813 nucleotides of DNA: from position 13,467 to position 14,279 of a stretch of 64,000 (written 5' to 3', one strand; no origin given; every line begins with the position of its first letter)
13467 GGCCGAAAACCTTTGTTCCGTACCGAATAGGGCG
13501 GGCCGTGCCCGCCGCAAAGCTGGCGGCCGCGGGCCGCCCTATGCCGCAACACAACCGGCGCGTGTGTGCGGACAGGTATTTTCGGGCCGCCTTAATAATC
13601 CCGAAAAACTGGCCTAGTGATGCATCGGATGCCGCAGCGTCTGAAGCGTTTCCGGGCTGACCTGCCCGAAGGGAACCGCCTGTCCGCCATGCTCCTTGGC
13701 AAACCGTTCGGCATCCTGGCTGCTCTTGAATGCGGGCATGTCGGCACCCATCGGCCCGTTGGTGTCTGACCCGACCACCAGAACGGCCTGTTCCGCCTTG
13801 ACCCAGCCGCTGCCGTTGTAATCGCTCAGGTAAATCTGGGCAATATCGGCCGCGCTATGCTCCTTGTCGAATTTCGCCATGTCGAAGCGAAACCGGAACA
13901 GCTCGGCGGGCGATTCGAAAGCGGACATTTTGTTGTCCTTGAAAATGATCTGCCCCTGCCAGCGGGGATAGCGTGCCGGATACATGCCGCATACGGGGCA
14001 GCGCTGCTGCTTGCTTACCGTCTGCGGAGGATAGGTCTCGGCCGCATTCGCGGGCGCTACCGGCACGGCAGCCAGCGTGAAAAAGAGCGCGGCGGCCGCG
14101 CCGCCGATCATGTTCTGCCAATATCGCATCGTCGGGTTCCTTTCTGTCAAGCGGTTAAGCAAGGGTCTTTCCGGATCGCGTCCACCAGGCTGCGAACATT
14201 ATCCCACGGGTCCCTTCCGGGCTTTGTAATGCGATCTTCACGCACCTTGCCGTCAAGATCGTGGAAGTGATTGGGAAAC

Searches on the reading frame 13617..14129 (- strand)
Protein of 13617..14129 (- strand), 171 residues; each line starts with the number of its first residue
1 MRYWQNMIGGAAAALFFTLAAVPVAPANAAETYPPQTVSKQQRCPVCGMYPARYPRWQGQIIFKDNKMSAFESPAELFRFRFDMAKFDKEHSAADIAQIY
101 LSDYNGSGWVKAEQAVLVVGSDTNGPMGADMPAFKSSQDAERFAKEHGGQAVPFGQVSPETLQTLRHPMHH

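Call 5: search_protein_families(library=pfam, proteins=[window:13617-14129:-], max_evalue=1)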
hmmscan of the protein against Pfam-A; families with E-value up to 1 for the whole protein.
window:13617-14129:- (171 aa): 2 families
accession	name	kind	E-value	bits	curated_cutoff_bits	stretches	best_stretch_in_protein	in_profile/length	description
PF05573.18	NosL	-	1.4e-29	103.5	24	1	35-161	1-130/131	NosL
PF20484.3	DUF6723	-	0.0069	16.6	27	1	129-160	42-73/73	Family of unknown function (DUF6723)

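Call 6: search_protein_families(library=ncbifam, proteins=[window:13617-14129:-], max_evalue=1)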
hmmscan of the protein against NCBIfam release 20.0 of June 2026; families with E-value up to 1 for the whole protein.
window:13617-14129:- (171 aa): 1 family
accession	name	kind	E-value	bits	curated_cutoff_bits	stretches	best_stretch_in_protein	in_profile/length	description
NF041664.1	RNAP_arch_Epp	equivalog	0.087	12.8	50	1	38-69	9-39/57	transcription elongation factor subunit Spt4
